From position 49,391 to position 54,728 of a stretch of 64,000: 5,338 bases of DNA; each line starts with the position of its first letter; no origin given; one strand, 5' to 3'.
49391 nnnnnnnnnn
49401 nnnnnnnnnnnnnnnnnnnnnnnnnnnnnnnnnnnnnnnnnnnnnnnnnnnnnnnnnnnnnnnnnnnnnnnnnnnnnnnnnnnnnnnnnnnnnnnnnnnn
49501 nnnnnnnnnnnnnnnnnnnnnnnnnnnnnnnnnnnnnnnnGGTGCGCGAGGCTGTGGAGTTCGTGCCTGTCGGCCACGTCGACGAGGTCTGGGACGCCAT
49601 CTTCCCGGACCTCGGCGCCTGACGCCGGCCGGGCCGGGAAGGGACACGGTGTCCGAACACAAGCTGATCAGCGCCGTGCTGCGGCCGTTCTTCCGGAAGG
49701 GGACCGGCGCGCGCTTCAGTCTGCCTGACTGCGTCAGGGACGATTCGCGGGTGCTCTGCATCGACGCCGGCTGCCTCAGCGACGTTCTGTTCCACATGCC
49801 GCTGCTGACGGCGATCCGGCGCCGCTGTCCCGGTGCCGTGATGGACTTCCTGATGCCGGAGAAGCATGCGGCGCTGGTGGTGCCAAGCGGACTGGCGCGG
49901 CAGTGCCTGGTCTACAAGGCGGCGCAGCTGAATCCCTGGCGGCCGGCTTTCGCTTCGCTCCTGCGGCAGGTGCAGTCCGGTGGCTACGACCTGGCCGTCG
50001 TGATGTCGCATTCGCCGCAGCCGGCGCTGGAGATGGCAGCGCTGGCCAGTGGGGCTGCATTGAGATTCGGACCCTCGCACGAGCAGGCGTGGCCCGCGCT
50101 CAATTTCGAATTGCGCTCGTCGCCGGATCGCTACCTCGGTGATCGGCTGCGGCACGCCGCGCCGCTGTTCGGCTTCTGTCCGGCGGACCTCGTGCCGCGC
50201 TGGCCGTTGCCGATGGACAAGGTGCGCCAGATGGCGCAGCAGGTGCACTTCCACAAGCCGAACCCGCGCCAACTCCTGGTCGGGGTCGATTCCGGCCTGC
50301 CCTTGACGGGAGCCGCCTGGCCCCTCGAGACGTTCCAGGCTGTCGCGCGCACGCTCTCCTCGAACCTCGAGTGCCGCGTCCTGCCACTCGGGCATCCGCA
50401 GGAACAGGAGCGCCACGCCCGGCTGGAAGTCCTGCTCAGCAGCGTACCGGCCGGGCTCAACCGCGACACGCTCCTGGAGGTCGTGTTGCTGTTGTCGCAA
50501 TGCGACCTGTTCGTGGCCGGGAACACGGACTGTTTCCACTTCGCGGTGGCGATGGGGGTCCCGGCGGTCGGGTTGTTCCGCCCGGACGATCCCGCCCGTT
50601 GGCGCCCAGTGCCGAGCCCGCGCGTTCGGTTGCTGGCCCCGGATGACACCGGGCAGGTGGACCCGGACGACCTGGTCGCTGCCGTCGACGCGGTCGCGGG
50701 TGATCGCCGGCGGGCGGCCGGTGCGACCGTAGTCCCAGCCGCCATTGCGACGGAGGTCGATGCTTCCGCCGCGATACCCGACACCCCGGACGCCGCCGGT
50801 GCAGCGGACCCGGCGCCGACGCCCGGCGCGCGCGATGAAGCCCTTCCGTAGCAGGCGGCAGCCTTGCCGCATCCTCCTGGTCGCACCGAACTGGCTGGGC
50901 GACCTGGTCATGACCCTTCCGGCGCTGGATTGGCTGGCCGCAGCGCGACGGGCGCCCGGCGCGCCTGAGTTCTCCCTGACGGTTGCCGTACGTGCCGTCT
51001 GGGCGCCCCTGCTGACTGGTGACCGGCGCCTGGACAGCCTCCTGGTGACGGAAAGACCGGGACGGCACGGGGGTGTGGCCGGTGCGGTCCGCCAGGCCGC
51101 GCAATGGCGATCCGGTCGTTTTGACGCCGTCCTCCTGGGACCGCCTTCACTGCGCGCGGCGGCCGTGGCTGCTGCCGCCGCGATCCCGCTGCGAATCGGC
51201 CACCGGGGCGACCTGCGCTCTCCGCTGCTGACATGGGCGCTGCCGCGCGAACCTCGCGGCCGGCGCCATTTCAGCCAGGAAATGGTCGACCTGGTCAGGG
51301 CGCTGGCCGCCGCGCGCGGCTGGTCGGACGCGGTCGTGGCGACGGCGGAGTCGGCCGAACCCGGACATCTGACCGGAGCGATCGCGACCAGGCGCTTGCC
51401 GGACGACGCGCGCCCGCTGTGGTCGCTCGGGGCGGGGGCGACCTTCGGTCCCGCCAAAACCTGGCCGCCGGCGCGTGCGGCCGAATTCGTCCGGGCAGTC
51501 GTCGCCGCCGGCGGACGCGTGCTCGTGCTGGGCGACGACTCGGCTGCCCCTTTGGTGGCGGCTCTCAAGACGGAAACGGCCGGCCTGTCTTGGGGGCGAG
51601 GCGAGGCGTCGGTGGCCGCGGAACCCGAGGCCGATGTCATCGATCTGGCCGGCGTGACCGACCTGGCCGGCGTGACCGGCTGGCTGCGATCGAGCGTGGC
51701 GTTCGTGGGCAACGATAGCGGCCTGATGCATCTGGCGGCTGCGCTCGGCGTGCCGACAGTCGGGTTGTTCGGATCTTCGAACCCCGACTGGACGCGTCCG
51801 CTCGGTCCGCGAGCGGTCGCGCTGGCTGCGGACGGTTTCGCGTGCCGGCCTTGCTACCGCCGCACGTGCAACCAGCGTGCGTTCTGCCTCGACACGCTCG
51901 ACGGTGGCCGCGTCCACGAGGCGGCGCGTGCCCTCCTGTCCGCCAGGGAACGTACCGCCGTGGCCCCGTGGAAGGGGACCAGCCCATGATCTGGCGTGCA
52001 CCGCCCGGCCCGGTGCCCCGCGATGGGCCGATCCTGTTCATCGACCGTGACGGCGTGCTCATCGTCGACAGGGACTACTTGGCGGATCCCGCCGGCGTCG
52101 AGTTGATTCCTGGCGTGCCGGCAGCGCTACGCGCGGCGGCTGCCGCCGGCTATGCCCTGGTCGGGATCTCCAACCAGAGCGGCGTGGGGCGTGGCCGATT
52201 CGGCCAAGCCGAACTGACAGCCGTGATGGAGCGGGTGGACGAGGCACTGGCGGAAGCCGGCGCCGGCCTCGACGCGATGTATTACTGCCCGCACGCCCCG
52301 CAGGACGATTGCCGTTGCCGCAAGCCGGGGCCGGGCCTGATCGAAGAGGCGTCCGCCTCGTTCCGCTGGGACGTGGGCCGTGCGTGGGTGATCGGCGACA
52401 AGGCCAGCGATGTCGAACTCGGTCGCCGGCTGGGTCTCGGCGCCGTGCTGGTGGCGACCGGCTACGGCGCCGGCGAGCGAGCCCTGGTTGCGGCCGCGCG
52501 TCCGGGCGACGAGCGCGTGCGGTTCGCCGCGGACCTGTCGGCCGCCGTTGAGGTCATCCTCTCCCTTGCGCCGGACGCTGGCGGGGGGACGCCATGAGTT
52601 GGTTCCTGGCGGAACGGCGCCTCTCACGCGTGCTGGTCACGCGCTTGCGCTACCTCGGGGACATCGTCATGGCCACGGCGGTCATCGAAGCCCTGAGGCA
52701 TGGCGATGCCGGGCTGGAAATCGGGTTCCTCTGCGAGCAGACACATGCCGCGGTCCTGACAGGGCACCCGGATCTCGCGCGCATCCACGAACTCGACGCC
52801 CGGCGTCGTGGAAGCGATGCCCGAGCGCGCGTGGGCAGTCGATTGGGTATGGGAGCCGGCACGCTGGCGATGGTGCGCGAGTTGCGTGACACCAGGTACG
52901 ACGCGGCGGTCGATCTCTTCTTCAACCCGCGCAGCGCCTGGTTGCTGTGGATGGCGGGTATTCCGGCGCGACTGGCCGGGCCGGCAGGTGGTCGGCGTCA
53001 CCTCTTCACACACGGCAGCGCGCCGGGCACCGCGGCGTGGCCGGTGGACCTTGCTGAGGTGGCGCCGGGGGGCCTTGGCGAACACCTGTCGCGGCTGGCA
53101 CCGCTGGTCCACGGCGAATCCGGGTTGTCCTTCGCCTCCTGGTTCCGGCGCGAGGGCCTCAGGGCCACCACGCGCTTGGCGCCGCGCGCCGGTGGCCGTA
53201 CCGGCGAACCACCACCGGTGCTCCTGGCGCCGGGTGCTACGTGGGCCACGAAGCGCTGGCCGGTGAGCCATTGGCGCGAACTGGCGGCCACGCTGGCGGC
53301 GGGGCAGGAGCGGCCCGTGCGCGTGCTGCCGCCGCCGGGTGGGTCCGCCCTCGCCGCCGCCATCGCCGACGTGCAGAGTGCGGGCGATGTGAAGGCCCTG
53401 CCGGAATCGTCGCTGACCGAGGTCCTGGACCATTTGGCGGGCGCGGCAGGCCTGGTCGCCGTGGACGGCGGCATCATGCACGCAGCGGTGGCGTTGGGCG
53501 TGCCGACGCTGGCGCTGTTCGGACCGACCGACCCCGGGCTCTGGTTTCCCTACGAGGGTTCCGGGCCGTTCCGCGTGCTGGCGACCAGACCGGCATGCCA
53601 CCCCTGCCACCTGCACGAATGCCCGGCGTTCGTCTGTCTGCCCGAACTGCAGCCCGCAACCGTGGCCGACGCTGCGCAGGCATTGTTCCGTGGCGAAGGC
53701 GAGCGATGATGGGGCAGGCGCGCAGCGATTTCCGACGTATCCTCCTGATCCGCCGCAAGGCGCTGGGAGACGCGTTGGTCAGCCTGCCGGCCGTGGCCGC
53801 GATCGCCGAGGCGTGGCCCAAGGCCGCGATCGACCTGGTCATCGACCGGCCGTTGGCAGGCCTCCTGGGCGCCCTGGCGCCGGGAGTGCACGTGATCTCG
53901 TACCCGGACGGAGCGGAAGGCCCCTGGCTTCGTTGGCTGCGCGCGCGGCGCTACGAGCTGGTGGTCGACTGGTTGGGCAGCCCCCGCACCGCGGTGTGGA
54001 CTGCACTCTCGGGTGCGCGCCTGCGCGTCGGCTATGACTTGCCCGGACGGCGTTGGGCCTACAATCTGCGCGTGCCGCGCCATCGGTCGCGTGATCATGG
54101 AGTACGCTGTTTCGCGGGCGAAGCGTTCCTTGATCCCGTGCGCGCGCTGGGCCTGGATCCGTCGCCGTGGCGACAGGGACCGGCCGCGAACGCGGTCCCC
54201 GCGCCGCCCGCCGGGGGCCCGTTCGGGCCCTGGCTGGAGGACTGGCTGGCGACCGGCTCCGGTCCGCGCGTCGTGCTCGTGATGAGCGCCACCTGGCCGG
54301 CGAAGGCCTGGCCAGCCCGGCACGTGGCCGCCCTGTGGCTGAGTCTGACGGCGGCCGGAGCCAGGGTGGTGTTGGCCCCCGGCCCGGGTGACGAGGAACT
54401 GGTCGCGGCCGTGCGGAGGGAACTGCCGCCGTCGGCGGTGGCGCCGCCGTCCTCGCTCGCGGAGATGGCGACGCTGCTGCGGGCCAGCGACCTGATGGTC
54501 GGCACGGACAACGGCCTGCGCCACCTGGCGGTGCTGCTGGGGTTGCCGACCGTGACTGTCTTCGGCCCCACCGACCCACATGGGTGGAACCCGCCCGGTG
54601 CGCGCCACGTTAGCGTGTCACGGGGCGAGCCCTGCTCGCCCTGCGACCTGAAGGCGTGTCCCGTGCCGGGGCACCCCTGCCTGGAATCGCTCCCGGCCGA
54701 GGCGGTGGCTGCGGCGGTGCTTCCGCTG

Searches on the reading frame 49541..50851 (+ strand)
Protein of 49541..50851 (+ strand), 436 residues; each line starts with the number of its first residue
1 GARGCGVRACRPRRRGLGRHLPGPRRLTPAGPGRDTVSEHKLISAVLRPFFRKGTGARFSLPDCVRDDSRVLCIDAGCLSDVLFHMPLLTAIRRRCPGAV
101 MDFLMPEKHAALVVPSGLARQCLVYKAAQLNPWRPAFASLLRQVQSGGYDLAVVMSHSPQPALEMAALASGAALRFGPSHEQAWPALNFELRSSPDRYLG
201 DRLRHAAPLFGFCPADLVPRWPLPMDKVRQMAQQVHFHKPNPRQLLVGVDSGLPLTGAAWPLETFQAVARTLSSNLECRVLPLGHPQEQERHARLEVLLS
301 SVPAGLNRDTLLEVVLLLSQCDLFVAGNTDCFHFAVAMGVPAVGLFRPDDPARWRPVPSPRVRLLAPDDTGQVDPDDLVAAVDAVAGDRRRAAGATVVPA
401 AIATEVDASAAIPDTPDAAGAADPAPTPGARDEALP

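Call 10: search_protein_families(library=pfam, proteins=[window:49541-50851:+], max_evalue=0.001)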
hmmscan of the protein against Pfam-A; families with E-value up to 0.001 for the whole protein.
window:49541-50851:+ (436 aa): 1 family
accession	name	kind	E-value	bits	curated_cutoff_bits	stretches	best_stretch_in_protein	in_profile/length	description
PF01075.23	Glyco_transf_9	-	1.5e-13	51.1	22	1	139-357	3-220/247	Glycosyltransferase family 9 (heptosyltransferase)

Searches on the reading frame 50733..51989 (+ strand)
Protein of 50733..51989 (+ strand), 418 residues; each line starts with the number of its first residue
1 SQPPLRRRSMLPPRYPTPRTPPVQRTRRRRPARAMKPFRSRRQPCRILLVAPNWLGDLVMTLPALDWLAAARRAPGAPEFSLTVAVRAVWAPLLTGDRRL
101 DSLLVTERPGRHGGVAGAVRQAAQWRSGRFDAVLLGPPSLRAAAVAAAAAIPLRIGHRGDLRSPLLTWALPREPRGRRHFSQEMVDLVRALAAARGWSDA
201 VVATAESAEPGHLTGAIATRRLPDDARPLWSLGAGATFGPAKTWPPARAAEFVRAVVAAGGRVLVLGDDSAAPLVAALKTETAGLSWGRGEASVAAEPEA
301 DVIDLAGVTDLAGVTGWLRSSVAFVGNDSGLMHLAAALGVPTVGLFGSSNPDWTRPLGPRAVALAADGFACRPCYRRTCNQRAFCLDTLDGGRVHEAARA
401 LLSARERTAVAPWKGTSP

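Call 10: search_protein_families(library=pfam, proteins=[window:50733-51989:+], max_evalue=0.001)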
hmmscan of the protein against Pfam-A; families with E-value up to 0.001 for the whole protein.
window:50733-51989:+ (418 aa): 1 family
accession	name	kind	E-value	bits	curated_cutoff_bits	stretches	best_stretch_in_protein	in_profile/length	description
PF01075.23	Glyco_transf_9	-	1e-31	110.6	22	1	125-381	8-243/247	Glycosyltransferase family 9 (heptosyltransferase)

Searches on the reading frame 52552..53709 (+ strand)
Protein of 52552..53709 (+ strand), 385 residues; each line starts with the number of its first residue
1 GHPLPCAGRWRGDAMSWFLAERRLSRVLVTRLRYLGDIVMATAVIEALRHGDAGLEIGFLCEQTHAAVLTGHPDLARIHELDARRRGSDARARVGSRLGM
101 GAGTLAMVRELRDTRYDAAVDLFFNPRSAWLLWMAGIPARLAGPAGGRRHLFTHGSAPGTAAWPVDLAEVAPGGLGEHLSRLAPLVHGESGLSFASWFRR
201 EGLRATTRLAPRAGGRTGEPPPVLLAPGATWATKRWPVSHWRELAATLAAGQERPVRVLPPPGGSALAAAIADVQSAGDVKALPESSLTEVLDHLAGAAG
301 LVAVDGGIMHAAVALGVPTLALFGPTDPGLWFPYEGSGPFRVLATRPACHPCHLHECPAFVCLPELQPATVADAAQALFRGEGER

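Call 10: search_protein_families(library=pfam, proteins=[window:52552-53709:+], max_evalue=0.001)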
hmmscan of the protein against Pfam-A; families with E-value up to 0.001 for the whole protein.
window:52552-53709:+ (385 aa): 1 family
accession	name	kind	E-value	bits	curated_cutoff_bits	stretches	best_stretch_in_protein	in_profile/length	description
PF01075.23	Glyco_transf_9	-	4.2e-28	98.7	22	1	106-337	3-223/247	Glycosyltransferase family 9 (heptosyltransferase)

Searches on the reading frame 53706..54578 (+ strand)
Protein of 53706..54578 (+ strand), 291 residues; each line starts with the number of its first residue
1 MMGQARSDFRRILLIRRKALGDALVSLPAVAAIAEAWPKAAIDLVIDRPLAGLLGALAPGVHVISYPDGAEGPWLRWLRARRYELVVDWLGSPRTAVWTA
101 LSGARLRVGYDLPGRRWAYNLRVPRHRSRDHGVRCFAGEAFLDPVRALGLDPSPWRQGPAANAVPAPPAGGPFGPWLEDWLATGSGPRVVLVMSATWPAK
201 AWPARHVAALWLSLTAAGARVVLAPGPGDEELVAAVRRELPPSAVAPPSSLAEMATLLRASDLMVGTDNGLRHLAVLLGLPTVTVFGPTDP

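Call 12: search_protein_families(library=pfam, proteins=[window:53706-54578:+], max_evalue=0.001)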
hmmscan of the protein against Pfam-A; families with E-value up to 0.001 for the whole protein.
window:53706-54578:+ (291 aa): 1 family
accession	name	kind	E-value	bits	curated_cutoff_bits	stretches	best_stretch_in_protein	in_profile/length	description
PF01075.23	Glyco_transf_9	-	3.2e-24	86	22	1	76-291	6-214/247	Glycosyltransferase family 9 (heptosyltransferase)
